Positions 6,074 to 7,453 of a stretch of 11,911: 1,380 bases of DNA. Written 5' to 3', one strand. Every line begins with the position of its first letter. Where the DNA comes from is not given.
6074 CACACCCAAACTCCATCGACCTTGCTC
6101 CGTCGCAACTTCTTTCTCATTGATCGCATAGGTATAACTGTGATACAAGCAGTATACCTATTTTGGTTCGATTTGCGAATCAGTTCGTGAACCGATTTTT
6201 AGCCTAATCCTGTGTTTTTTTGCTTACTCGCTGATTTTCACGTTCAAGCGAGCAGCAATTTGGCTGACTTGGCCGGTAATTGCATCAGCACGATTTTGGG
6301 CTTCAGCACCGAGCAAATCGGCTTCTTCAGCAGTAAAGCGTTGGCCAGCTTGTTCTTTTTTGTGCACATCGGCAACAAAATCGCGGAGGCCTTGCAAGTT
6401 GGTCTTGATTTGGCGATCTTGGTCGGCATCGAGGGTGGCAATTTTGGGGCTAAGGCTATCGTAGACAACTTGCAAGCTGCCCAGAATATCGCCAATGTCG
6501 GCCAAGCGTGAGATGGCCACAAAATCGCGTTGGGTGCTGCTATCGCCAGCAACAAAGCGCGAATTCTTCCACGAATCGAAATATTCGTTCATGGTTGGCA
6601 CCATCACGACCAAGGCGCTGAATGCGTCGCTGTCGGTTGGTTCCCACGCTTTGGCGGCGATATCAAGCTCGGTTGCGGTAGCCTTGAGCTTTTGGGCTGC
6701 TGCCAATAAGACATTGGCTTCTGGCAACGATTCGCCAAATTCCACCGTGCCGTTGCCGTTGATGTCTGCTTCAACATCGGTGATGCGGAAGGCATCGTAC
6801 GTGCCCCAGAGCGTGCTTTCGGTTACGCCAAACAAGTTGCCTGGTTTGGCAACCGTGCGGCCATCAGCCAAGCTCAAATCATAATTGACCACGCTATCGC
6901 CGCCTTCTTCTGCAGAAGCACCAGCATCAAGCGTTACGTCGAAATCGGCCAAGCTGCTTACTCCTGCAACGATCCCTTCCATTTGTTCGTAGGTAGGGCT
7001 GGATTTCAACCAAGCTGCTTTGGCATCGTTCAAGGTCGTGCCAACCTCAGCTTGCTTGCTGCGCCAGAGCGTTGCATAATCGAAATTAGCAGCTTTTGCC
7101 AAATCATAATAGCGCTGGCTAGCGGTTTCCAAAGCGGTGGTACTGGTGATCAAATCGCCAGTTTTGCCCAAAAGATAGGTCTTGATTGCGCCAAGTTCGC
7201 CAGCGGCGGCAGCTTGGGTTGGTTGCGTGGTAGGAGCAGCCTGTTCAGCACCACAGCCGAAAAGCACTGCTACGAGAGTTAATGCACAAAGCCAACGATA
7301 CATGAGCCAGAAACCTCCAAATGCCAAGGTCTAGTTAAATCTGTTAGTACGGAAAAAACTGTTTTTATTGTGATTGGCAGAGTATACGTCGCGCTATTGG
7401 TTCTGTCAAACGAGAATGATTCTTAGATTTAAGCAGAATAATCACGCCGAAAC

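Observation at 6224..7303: Imelysin-like lipoprotein in which the conserved HxxE metal site is altered and an EF-hand-type loop is inserted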

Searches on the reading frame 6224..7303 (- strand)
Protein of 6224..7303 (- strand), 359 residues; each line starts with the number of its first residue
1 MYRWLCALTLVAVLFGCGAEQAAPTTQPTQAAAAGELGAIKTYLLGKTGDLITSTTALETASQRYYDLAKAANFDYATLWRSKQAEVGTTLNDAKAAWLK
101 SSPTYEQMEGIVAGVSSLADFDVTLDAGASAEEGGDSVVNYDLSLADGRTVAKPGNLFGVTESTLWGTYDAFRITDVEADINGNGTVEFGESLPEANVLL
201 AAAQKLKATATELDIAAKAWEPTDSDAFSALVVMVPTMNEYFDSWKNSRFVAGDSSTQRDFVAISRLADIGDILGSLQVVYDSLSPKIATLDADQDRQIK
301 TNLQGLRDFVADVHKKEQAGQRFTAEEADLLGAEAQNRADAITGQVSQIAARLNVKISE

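Call 3: search_protein_families(library=pfam, proteins=[window:6224-7303:-], max_evalue=0.1)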
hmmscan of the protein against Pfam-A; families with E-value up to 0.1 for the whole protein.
window:6224-7303:- (359 aa): 1 family
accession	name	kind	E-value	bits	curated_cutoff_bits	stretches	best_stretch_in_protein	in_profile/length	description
PF09375.15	Peptidase_M75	-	4.5e-19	69.5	23.5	1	50-341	7-283/288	Imelysin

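Call 4: search_protein_families(library=ncbifam, proteins=[window:6224-7303:-], max_evalue=0.1)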
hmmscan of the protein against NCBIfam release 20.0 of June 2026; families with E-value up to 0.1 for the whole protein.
window:6224-7303:- (359 aa): 1 family
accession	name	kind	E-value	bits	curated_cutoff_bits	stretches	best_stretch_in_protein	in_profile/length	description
NF011433.1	PRK14864.1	equivalog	0.0025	18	100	1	6-77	4-76/98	biofilm peroxide resistance protein BsmA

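Call 5: search_solved_structures(query=window:6224-7303:-, max_evalue=1, show_alignments=4)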
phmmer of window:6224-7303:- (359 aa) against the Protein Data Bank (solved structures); distinct sequences matched with E-value up to 1: 0.

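Call 6: find_homologous_proteins(query=window:6224-7303:-)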
Query window:6224-7303:- (359 aa): 1552 proteins with E <= 0.001 among 8000 candidates; the best 120 are listed.
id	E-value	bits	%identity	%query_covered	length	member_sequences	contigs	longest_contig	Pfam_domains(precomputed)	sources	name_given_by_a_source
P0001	4.0e-226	767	99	100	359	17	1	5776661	PF09375.16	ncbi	ncbi:EfeM/EfeO family lipoprotein [Herpetosiphon llansteffanensis]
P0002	4.3e-155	534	70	100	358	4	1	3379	PF09375.16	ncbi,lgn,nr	ncbi:MAG TPA: imelysin family protein [Herpetosiphonaceae bacterium]|nr:imelysin family protein [Her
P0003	4.5e-149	514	67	99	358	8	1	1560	PF09375.16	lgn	-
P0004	5.4e-149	514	66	100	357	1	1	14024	PF09375.16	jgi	jgi:hypothetical protein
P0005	2.6e-146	505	67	100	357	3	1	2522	PF09375.16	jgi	-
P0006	9.3e-145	500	67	100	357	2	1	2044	PF09375.16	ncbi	-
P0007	7.4e-141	487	64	100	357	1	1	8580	PF09375.16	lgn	-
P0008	1.9e-135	469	61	100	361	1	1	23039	PF09375.16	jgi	jgi:hypothetical protein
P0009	2.7e-135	469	61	100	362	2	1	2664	PF09375.16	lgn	-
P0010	1.4e-132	460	62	96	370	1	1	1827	PF09375.16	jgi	jgi:hypothetical protein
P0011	2.5e-132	459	65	90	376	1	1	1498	PF09375.16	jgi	-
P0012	1.2e-131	457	63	90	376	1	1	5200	PF09375.16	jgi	jgi:Imelysin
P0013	1.3e-131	457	60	100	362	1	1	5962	PF09375.16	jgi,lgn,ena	-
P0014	2.0e-131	456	61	100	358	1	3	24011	PF09375.16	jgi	jgi:hypothetical protein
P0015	6.2e-131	455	63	98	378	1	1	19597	PF09375.16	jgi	jgi:hypothetical protein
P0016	7.2e-131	454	59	99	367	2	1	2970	PF09375.16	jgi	jgi:Imelysin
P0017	9.3e-131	454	62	91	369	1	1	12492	PF09375.16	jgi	jgi:imelysin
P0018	2.4e-130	453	61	96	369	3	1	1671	PF09375.16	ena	-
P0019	3.5e-130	452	62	98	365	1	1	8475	PF09375.16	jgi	jgi:hypothetical protein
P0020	5.3e-130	451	65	90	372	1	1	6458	PF09375.16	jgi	jgi:hypothetical protein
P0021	5.3e-130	451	62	96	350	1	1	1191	PF09375.16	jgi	jgi:hypothetical protein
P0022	5.5e-130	451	62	90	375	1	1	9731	PF09375.16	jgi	jgi:hypothetical protein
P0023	9.0e-130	451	61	100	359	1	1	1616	PF09375.16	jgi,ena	-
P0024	1.6e-129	450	64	90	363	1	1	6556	PF09375.16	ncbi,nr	ncbi:MAG: EfeM/EfeO family lipoprotein [Roseiflexaceae bacterium]|nr:EfeM/EfeO family lipoprotein [R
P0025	3.1e-129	449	65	90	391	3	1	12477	PF09375.16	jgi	-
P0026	3.1e-129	449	61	90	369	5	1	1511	PF09375.16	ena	-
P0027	3.8e-129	449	60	100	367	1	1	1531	PF09375.16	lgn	-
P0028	3.8e-129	449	63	99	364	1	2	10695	PF09375.16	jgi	jgi:hypothetical protein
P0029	4.5e-129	448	63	90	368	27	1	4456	PF09375.16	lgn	-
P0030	5.8e-129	448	65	90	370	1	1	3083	PF09375.16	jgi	jgi:hypothetical protein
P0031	6.3e-129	448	63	94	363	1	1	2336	PF09375.16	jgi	jgi:hypothetical protein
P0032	6.3e-129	448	59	100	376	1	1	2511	PF09375.16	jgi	jgi:hypothetical protein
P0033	6.8e-129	448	60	99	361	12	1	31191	PF09375.16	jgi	jgi:hypothetical protein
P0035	8.6e-129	447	59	99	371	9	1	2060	PF09375.16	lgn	-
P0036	1.3e-128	447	62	97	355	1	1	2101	PF09375.16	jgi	-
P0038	1.5e-128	447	64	91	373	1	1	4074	PF09375.16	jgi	jgi:hypothetical protein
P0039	1.7e-128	446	58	99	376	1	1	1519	PF09375.16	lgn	-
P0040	2.3e-128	446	58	99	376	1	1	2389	PF09375.16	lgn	-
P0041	2.3e-128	446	58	99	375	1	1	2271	PF09375.16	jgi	-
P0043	3.2e-128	446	60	99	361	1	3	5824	PF09375.16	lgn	-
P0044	3.7e-128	445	64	91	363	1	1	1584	PF09375.16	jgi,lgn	jgi:hypothetical protein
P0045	3.7e-128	445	65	90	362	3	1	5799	PF09375.16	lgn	-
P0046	4.1e-128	445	61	97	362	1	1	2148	PF09375.16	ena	-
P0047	5.1e-128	445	63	90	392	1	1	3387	PF09375.16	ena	-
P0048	6.2e-128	445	61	92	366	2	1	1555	PF09375.16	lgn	-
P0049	7.7e-128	444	65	90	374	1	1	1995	PF09375.16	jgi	jgi:hypothetical protein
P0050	7.7e-128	444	62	91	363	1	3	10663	PF09375.16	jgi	jgi:hypothetical protein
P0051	1.4e-127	443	57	99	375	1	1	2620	PF09375.16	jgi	jgi:hypothetical protein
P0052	1.4e-127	443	59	99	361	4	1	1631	PF09375.16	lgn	-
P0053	1.7e-127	443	62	90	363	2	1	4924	PF09375.16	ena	-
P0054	1.9e-127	443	61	94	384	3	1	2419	PF09375.16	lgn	-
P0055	2.0e-127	443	60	100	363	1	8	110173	PF09375.16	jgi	jgi:hypothetical protein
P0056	3.1e-127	442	63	94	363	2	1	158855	PF09375.16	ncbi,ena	-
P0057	5.0e-127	442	58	99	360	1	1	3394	PF09375.16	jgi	jgi:hypothetical protein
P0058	5.1e-127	442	64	90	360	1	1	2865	PF09375.16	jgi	jgi:hypothetical protein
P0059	7.8e-127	441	59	96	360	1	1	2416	PF09375.16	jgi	jgi:hypothetical protein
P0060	8.0e-127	441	62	90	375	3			PF09375.16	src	-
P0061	8.9e-127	441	59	100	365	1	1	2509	PF09375.16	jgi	jgi:hypothetical protein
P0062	1.2e-126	440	61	90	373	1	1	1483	PF09375.16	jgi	jgi:hypothetical protein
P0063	1.3e-126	440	63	90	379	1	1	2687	PF09375.16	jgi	jgi:hypothetical protein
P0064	1.9e-126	440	63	90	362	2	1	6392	PF09375.16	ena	-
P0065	1.9e-126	440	61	94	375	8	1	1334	PF09375.16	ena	-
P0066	2.0e-126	440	61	96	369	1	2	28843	PF09375.16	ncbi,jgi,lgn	jgi:hypothetical protein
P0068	2.1e-126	440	59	99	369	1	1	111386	PF09375.16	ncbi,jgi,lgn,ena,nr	ncbi:MAG TPA: imelysin family protein [Anaerolineae bacterium]|nr:imelysin family protein [Anaerolin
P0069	2.2e-126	440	62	90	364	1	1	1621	PF09375.16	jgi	jgi:hypothetical protein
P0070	2.2e-126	440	59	99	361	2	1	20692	PF09375.16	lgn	-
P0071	2.2e-126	440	62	100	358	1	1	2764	PF09375.16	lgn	-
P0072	2.5e-126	439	60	99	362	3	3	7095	PF09375.16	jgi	jgi:hypothetical protein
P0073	2.5e-126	439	59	99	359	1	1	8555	PF09375.16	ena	-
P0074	3.0e-126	439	62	94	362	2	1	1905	PF09375.16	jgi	jgi:hypothetical protein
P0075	3.6e-126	439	63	90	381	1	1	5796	PF09375.16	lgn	-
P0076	3.7e-126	439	60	99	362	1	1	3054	PF09375.16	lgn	-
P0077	4.3e-126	439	58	99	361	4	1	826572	PF09375.16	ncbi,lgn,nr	ncbi:MAG: hypothetical protein JNM55_19800 [Anaerolineales bacterium]|nr:hypothetical protein [Anaer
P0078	4.8e-126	438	61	98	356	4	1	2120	PF09375.16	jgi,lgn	jgi:hypothetical protein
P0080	5.2e-126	438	60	97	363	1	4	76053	PF09375.16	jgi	jgi:hypothetical protein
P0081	6.6e-126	438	58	100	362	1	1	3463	PF09375.16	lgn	-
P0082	7.0e-126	438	62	98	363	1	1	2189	PF09375.16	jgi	jgi:hypothetical protein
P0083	8.1e-126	438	60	98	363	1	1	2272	PF09375.16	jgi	jgi:hypothetical protein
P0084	8.6e-126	438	60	94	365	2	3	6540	PF09375.16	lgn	-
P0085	1.1e-125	437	62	90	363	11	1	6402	PF09375.16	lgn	-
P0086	1.2e-125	437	59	96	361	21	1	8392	PF09375.16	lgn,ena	-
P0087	1.3e-125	437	62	91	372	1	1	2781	PF09375.16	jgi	jgi:hypothetical protein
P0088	1.4e-125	437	60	99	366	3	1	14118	PF09375.16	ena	-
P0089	1.5e-125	437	63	90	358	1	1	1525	PF09375.16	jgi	jgi:hypothetical protein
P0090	1.5e-125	437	62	91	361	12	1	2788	PF09375.16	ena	-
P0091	1.5e-125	437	61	94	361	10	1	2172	PF09375.16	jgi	jgi:hypothetical protein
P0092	1.5e-125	437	60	92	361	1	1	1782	PF09375.16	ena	-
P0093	1.6e-125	437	63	90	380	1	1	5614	PF09375.16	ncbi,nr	ncbi:MAG TPA: imelysin family protein [Roseiflexaceae bacterium]|nr:imelysin family protein [Roseifl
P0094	1.7e-125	437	59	99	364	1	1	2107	PF09375.16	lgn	-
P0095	2.0e-125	436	60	90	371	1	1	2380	PF09375.16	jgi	jgi:hypothetical protein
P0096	2.3e-125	436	64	90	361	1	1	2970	PF09375.16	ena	-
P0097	2.4e-125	436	63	90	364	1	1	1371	PF09375.16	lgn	-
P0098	2.7e-125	436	60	98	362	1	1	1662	PF09375.16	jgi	jgi:hypothetical protein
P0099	3.4e-125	436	59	96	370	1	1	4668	PF09375.16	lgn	-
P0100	4.0e-125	435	61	90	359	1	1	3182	PF09375.16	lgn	-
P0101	4.6e-125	435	61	95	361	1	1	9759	PF09375.16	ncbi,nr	ncbi:MAG: EfeM/EfeO family lipoprotein [Chloroflexi bacterium]|nr:EfeM/EfeO family lipoprotein [Chlo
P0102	4.8e-125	435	61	91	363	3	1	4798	PF09375.16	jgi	jgi:hypothetical protein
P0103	5.0e-125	435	64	90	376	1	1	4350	PF09375.16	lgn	-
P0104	5.4e-125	435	58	99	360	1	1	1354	PF09375.16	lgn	-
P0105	5.6e-125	435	61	97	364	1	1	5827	PF09375.16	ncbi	-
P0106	5.7e-125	435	64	90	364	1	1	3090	PF09375.16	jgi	jgi:hypothetical protein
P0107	6.0e-125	435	59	98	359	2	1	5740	PF09375.16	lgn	-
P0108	6.6e-125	435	59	99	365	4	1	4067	PF09375.16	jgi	-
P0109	7.6e-125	434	62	92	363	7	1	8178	PF09375.16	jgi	jgi:hypothetical protein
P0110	1.1e-124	434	59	99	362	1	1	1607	PF09375.16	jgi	jgi:hypothetical protein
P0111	1.2e-124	434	63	90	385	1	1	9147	PF09375.16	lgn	-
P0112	1.2e-124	434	60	90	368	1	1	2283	PF09375.16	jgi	jgi:hypothetical protein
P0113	1.3e-124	434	61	99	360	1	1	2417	PF09375.16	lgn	-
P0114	1.3e-124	434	62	94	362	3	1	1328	PF09375.16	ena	-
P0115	1.3e-124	434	59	100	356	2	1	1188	PF09375.16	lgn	-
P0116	1.4e-124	434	65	92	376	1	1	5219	PF09375.16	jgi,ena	-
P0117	1.5e-124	434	59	99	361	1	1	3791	PF09375.16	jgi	jgi:hypothetical protein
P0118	1.9e-124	433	63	90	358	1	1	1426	PF09375.16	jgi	jgi:hypothetical protein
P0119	1.9e-124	433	61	99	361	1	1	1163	PF09375.16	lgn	-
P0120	2.0e-124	433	62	90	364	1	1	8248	PF09375.16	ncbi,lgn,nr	ncbi:MAG: EfeM/EfeO family lipoprotein [Chloroflexi bacterium]|nr:EfeM/EfeO family lipoprotein [Chlo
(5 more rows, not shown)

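Call 8: search_solved_structures(query=A1, max_evalue=10, show_alignments=5)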
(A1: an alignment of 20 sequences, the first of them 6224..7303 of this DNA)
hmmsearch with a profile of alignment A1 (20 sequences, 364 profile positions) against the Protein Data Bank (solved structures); distinct sequences matched with E-value up to 10: 4.
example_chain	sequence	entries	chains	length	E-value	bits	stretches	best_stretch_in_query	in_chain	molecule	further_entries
6emw_C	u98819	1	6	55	1.3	11.1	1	55-106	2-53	Class III stress response-related ATPase, AAA+ superfamily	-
8dha_C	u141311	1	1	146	1.8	10.6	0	148-174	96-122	Leptin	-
7z3r_A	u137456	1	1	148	1.9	10.6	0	148-174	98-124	Leptin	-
9qzc_Az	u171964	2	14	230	2.1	10.4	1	12-75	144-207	SWIM-type domain-containing protein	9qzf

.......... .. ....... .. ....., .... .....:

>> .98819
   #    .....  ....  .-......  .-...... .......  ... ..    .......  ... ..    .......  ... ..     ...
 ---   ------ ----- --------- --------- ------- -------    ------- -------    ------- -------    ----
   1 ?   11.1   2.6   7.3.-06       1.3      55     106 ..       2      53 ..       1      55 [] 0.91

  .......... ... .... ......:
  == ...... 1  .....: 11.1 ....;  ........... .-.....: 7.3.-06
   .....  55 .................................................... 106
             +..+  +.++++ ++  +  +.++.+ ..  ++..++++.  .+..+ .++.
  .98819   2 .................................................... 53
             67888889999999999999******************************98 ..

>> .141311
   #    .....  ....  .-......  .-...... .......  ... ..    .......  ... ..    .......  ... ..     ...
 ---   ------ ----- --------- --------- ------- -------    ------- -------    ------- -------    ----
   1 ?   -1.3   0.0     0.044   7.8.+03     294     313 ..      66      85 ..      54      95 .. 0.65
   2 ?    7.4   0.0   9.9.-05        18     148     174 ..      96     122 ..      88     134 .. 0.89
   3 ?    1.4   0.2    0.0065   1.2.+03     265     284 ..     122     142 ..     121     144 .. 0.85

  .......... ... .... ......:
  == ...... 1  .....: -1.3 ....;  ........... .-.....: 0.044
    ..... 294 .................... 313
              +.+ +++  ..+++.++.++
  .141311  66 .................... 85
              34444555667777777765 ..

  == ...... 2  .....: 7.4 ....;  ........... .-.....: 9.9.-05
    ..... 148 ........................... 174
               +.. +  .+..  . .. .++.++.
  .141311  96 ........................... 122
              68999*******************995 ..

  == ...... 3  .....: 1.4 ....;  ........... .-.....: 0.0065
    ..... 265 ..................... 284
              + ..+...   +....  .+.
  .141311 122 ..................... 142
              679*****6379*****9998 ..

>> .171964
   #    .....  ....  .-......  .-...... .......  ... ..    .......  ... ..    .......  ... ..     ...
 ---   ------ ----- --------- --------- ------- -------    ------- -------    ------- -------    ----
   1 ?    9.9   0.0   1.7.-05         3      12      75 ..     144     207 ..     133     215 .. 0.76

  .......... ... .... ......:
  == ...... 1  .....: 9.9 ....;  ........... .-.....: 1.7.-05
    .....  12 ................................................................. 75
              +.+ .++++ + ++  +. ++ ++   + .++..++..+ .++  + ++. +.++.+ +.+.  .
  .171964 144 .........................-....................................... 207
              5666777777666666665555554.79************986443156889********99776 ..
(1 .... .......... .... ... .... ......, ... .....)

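Call 18: predict_structure(alignment_id=A1)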
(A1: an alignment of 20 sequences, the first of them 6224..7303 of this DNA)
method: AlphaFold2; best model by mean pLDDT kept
length: 359 residues; sequences in the alignment: 20
mean_pLDDT: 87.1   pTM: 0.84
mean pLDDT of the five models: 87.1, 85.9, 85.0, 84.9, 84.3
residues with pLDDT >= 90: 260; 70-90: 54; 50-70: 10; < 50: 35
segments of 3 or more residues with pLDDT < 50: 1-34
pLDDT, mean of each block of 10 residues (from residue 1): 37 34 32 67 98 99 99 96 94 96 96 93 89 67 96 92 88 85 73 93 99 98 96 94 91 79 88 97 96 97 98 97 96 98 97 91
secondary structure, 60 per line:
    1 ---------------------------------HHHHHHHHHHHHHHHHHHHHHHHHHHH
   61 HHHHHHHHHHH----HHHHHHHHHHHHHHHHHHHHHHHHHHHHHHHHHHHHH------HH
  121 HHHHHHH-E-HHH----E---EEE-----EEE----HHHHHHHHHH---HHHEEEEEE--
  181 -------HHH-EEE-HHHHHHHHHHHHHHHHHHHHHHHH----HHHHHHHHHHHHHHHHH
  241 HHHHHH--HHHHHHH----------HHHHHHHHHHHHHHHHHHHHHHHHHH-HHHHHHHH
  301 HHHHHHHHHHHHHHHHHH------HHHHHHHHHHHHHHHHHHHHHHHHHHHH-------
elements in order: H34-71 H76-112 H119-127 E142-144 E150-152 H157-166 E173-178 E192-194 H196-219 H224-246 H249-255 H266-291 H293-318 H325-352

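Call 19: search_protein_representatives(alignment_id=A1)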
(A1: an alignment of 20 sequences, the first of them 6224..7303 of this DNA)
Query: 20 sequences, 364 profile positions. Proteins with E-value up to 0.001 (for the whole library): 617; up to 1e-10: 458; up to 1e-30: 197. The best 150 are listed.
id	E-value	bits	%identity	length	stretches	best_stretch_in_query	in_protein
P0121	4.4e-210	713.5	-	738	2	4-364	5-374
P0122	1.1e-162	557.6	-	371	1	1-362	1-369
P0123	4.9e-153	525.8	-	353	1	16-362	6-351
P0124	1.3e-140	485.0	-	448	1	7-283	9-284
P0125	1.1e-132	458.8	-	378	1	26-363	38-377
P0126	6.2e-132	456.4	-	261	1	105-364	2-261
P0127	1.1e-127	442.4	-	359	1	9-363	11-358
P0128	2.6e-127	441.2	-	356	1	7-364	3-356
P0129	1.7e-126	438.5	-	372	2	21-293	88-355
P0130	1.8e-122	425.3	-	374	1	9-363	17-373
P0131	6.8e-122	423.3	-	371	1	8-364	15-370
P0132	9.2e-120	416.3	-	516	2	8-364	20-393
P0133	5.8e-118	410.4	-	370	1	10-362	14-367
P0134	6.8e-117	406.9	-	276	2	5-202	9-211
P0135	7.8e-116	403.4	-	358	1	15-363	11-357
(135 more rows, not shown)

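Call 24: fold_search(model_id=the predicted structure, library=pdb)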
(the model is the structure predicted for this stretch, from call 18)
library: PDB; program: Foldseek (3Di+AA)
matches with E <= 10: 278; with E <= 0.001: 7
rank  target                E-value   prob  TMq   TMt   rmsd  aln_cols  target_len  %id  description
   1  7wgu_A                2.3e-05  1.00  0.48  0.49   6.7       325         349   15  Crystal structure of metal-binding protein EfeO from Escherichia coli (released 2022-12-14)
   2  7xrx_B                3.0e-05  1.00  0.50  0.46   9.4       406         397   14  insulin-cleaving membrane protease-ICMP (released 2023-05-17)
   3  7wgu_B                5.1e-05  1.00  0.51  0.53   6.5       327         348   15  Crystal structure of metal-binding protein EfeO from Escherichia coli (released 2022-12-14)
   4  7xrx_A                5.1e-05  1.00  0.49  0.45   9.6       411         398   14  insulin-cleaving membrane protease-ICMP (released 2023-05-17)
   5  7q1g_A                1.2e-04  1.00  0.52  0.72   5.4       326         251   12  Crystal structure and metal binding properties of the periplasmic iron component EfeM from Pseudomonas syringae EfeUOB (released 2022-04-27)
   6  5y4c                  1.5e-04  1.00  0.53  0.74   5.4       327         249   14  Crystal structure of EfeO-like protein Algp7 in complex with a metal ion (released 2017-10-04)
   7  3at7_A                2.8e-04  1.00  0.54  0.74   4.9       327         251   14  Crystal structure of bacterial cell-surface alginate-binding protein Algp7 (released 2011-02-23)
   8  3pf0                  5.3e-03  1.00  0.42  0.46   9.8       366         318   15  Crystal structure of an Imelysin-like protein (Psyc_1802) from PSYCHROBACTER ARCTICUM 273-4 at 2.15 A resolution (released 2010-11-10)
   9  9n0k_A                3.2e-01  1.00  0.27  0.70   3.7       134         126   16  Crystal structure of KABLE triple mutant (Ile12Phe, Lys14Pro, Leu20Trp) (released 2025-08-20)
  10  9n0i_E                4.0e-01  1.00  0.29  0.70   3.9       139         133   15  Crystal structure of KABLE double mutant (Lys14Pro, Leu20Trp) (released 2025-08-20)
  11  7uni_A                6.9e-01  0.25  0.19  0.25  14.8       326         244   10  De novo designed chlorophyll dimer protein with Zn pheophorbide a methyl ester, SP2-ZnPPaM (released 2023-04-19)
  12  7uni_D                6.9e-01  0.21  0.20  0.27  15.8       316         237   12  De novo designed chlorophyll dimer protein with Zn pheophorbide a methyl ester, SP2-ZnPPaM (released 2023-04-19)
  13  9n0i_A                8.5e-01  0.99  0.28  0.71   3.5       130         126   18  Crystal structure of KABLE double mutant (Lys14Pro, Leu20Trp) (released 2025-08-20)
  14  6k5i_A                8.5e-01  0.06  0.14  0.12  24.2       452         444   11  Crystal structure of the E148D/R147A/F317A mutant CLC-ec1 in the presence of 20 mM NaBr (released 2019-08-28)
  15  1k40                  9.3e-01  0.87  0.23  0.48   5.5       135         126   14  crystal structure of the FAT domain of focal adhesion kinase (released 2002-02-06)
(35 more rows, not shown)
